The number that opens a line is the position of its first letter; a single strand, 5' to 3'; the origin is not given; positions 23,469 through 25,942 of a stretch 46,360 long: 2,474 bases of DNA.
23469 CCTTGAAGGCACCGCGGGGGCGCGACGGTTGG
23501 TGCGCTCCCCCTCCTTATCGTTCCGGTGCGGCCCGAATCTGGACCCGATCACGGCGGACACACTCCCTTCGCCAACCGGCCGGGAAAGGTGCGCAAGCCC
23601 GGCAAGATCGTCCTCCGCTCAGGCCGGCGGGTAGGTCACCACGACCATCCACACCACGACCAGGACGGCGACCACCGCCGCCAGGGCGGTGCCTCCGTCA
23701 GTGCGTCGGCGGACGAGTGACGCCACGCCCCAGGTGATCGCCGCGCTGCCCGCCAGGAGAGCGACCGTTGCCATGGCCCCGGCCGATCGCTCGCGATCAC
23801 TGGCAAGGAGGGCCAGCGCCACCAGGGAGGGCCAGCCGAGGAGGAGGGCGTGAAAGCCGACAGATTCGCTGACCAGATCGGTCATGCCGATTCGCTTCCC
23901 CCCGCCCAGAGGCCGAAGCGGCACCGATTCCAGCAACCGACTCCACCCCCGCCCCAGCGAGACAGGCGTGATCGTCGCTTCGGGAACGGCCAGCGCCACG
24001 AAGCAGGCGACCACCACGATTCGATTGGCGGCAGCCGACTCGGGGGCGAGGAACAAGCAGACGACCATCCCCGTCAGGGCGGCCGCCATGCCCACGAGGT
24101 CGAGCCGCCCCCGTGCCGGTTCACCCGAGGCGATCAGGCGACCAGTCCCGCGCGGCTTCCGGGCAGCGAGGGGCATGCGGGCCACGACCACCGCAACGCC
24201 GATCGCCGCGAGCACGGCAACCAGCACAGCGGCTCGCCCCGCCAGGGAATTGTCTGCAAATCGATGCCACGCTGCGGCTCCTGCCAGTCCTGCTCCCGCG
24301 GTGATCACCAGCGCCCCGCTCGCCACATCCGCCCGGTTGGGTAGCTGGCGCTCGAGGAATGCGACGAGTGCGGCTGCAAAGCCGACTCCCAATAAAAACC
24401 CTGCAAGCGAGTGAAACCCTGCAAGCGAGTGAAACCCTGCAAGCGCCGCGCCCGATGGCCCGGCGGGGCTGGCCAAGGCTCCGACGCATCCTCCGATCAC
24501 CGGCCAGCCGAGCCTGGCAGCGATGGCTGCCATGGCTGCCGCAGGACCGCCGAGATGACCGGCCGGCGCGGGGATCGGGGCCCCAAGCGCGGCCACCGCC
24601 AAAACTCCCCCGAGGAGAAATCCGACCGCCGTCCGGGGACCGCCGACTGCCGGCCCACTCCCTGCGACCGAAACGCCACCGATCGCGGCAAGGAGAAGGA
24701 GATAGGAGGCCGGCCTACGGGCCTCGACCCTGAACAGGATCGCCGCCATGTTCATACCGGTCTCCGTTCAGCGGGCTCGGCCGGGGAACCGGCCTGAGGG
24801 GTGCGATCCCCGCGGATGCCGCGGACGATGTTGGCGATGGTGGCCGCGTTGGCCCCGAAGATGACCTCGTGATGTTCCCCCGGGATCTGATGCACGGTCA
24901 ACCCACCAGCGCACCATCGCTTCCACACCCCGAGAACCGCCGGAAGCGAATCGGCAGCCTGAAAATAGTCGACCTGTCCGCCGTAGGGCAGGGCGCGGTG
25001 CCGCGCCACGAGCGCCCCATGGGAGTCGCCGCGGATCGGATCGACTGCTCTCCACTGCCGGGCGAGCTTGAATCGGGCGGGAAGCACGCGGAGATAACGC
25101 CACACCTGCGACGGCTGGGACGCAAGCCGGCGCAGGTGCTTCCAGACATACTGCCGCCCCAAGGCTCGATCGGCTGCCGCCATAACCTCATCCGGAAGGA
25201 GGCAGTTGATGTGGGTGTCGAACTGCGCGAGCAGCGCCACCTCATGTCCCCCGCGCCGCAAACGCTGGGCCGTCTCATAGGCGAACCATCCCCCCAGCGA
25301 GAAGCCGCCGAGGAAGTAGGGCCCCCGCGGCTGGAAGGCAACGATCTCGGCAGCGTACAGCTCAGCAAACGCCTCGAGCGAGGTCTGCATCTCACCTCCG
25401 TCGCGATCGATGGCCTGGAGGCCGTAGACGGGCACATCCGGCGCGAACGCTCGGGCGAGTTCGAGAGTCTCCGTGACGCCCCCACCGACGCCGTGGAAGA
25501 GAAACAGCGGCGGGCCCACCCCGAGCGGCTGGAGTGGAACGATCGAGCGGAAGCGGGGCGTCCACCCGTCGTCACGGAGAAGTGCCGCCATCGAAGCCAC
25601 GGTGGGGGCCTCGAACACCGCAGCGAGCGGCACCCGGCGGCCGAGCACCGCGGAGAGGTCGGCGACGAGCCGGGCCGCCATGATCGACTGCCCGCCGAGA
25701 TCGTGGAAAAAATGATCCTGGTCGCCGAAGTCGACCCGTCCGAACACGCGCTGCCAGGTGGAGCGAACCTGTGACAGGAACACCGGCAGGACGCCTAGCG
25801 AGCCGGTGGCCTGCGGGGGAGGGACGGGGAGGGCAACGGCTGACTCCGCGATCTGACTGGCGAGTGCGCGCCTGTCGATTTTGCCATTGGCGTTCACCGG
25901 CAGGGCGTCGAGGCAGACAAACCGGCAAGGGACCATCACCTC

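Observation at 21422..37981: Minimal orphan tetramodular NRPS locus: PPTase <-> NRPS -> coupled membrane protein -> secreted protein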

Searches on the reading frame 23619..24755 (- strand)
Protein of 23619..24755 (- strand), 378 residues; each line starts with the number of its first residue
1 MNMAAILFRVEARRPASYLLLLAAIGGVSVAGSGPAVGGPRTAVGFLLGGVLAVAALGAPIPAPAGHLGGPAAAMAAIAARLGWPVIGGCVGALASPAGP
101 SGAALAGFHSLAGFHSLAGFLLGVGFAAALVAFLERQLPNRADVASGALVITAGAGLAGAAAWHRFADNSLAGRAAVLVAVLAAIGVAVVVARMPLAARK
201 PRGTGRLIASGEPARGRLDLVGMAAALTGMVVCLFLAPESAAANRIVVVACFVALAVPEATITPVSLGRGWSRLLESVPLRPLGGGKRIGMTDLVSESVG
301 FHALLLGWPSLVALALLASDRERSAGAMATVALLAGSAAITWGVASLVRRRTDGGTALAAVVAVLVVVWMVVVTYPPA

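Call 3: search_protein_families(library=pfam, proteins=[window:23619-24755:-], max_evalue=0.01)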
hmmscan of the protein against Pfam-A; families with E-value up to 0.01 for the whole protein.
window:23619-24755:- (378 aa): 0 families

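Call 9: search_protein_families(library=ncbifam, proteins=[window:23619-24755:-], max_evalue=0.1)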
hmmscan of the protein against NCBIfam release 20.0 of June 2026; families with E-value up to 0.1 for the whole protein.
window:23619-24755:- (378 aa): 0 families

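Call 11: find_homologous_proteins(query=window:23619-24755:-)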
Query window:23619-24755:- (378 aa): 27 proteins with E <= 0.001 among 8000 candidates.
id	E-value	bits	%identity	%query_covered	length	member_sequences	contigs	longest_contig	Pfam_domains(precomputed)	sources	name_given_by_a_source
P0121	5.2e-208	709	95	100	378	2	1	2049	-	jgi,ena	jgi:hypothetical protein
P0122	1.5e-202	691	94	100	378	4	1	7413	-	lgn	-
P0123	5.6e-202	689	94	100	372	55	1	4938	-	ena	-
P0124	4.6e-201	686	93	100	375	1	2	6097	-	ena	-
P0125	1.1e-200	685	93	100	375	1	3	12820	-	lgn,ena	-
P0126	2.0e-200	684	93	100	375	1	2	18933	-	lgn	-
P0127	3.7e-200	683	93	100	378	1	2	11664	-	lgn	-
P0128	1.6e-199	681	93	100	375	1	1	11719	-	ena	-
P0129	2.7e-199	680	93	100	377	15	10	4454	-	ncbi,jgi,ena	jgi:hypothetical protein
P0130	4.9e-199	679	92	100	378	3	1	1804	-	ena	-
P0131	5.2e-191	653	90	99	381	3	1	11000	-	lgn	-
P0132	8.1e-190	649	91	100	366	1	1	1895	-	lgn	-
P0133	2.0e-188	644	89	99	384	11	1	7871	-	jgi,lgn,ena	-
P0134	2.1e-188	644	89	99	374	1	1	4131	-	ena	-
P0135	5.4e-187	640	88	99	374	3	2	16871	-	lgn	-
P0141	3.3e-137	476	71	100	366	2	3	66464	-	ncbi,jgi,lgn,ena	jgi:hypothetical protein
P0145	1.5e-117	411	64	99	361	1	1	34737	-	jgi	-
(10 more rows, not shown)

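Call 12: find_encoding_contigs(protein=P0141, flank=10000, max_places=3)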
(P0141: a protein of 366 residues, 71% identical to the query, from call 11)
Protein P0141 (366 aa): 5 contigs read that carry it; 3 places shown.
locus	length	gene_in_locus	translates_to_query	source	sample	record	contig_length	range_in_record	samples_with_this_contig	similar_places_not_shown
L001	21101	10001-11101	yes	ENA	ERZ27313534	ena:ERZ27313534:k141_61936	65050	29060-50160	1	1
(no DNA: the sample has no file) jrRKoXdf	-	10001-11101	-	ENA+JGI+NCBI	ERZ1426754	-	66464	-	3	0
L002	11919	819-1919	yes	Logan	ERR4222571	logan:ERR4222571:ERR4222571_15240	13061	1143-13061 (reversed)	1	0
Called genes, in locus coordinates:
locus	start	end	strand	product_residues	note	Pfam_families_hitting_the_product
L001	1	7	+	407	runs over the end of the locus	PF00764:Arginosuc_synth, PF20979:Arginosuc_syn_C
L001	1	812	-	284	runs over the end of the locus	PF01648:ACPS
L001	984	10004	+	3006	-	PF00501:AMP-binding, PF00550:PP-binding, PF00668:Condensation, PF00501:AMP-binding, PF13193:AMP-binding_C, PF00550:PP-binding, PF00668:Condensation, PF00501:AMP-binding, +2 more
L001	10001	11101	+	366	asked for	-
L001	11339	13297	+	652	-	-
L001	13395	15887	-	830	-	-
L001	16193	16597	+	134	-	-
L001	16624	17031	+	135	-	PF23547:Zn_ribbon_FGT1_1 (faint)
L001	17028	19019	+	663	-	PF07635:PSCyt1 (weak)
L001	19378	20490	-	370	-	PF07498:Rho_N (weak), PF16258:DUF4912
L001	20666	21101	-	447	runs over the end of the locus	PF13424:TPR_12 (faint), PF13428:TPR_14 (faint), PF13432:TPR_16 (faint), PF14559:TPR_19 (faint), PF07719:TPR_2 (faint), PF13174:TPR_6 (faint), PF13176:TPR_7 (faint), PF03118:RNA_pol_A_CTD, +5 more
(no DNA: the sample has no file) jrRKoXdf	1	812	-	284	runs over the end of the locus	PF01648:ACPS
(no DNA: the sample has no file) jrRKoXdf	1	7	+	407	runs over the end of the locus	PF00764:Arginosuc_synth, PF20979:Arginosuc_syn_C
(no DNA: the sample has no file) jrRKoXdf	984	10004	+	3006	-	PF00501:AMP-binding, PF00550:PP-binding, PF00668:Condensation, PF00501:AMP-binding, PF13193:AMP-binding_C, PF00550:PP-binding, PF00668:Condensation, PF00501:AMP-binding, +2 more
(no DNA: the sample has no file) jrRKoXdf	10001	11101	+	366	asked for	-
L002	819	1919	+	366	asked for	-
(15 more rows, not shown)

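Call 13: find_encoding_contigs(protein=P0145, flank=10000, max_places=2)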
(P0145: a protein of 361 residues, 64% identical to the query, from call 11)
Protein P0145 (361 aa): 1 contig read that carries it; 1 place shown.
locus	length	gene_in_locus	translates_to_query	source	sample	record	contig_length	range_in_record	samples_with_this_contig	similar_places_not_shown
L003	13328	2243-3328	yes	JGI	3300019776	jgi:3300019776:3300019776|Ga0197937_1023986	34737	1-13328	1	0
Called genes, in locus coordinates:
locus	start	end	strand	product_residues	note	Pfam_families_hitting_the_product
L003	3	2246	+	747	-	?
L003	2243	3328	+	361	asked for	-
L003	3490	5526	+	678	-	-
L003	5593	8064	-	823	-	-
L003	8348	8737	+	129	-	-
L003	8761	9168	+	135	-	-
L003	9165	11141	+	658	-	PF13442:Cytochrome_CBB3 (faint), PF07635:PSCyt1 (faint)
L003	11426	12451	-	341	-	PF16258:DUF4912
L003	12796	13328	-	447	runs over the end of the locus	PF13424:TPR_12 (faint), PF13432:TPR_16 (faint), PF14559:TPR_19 (faint), PF07719:TPR_2 (faint), PF13174:TPR_6 (faint), PF13428:TPR_14 (faint), PF00515:TPR_1 (faint), PF03118:RNA_pol_A_CTD, +4 more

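Call 65: predict_structure(alignment_id=A3)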
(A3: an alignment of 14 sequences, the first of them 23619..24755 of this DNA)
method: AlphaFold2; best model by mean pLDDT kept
length: 378 residues; sequences in the alignment: 14
mean_pLDDT: 38.7   pTM: 0.31
mean pLDDT of the five models: 38.7, 37.7, 37.6, 35.8, 35.3
residues with pLDDT >= 90: 0; 70-90: 0; 50-70: 22; < 50: 356
segments of 3 or more residues with pLDDT < 50: 1-167, 188-225, 227-362, 367-378
pLDDT, mean of each block of 10 residues (from residue 1): 30 34 32 27 31 31 27 36 35 31 33 40 44 45 45 48 48 51 51 39 34 40 48 45 45 42 33 28 29 27 36 40 45 47 43 42 49 39
secondary structure, 60 per line:
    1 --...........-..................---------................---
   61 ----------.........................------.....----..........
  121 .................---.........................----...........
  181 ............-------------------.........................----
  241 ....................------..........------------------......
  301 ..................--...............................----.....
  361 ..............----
elements in order: H3-13 H15-32 H42-57 H71-95 H102-106 H111-137 H141-165 H170-192 H212-236 H241-260 H267-276 H295-318 H321-351 H356-374

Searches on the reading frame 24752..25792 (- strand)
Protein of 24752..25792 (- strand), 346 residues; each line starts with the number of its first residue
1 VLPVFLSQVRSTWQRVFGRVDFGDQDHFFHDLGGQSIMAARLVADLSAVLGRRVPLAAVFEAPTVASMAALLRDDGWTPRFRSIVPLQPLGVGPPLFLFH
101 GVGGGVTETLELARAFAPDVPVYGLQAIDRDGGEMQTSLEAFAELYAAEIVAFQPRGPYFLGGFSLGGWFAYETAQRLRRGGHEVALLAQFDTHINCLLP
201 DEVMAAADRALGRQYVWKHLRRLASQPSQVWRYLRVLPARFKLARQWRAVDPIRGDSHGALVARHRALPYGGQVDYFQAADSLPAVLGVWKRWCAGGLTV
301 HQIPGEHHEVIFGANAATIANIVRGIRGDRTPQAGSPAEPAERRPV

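Call 66: find_homologous_proteins(query=window:24752-25792:-, max_evalue=1e-20)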
Query window:24752-25792:- (346 aa): 15 proteins with E <= 1e-20 among 8000 candidates.
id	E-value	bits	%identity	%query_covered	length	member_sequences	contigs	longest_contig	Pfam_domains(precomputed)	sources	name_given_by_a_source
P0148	2.5e-202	690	89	99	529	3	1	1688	PF00550.32,PF13193.13,PF00975.27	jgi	jgi:thioesterase domain-containing protein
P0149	6.2e-180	616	78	99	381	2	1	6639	PF00550.32,PF00975.27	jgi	jgi:thioesterase domain-containing protein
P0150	1.0e-128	448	92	61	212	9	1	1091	PF00975.27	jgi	jgi:thioesterase domain-containing protein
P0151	1.7e-93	332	71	58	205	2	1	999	PF00975.27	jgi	-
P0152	2.7e-38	150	35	88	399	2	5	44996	PF00550.32,PF00561.27,PF00975.27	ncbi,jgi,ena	-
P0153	4.3e-37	146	46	55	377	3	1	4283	PF00550.32,PF00975.27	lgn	-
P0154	6.0e-33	133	32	95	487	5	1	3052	PF00550.32,PF13193.13,PF00975.27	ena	-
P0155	8.0e-33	132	36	80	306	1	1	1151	PF00975.27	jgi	-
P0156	4.9e-31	126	30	90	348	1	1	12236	PF00550.32,PF12697.14,PF00561.27,PF00975.27,PF12146.16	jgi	jgi:thioesterase domain-containing protein/acyl carrier protein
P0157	5.3e-31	126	32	85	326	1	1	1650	PF00550.32,PF00975.27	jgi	jgi:oxalate---CoA ligase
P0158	2.5e-29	121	38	54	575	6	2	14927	PF00550.32,PF00501.35,PF13193.13,PF00975.27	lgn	-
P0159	5.0e-25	107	38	51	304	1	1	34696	PF00550.32,PF00975.27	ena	-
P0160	9.2e-25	106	39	52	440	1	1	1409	PF00550.32,PF00975.27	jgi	-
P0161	4.8e-24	103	42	45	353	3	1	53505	PF00975.27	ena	-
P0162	2.0e-22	98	27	92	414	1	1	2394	PF00550.32,PF00975.27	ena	-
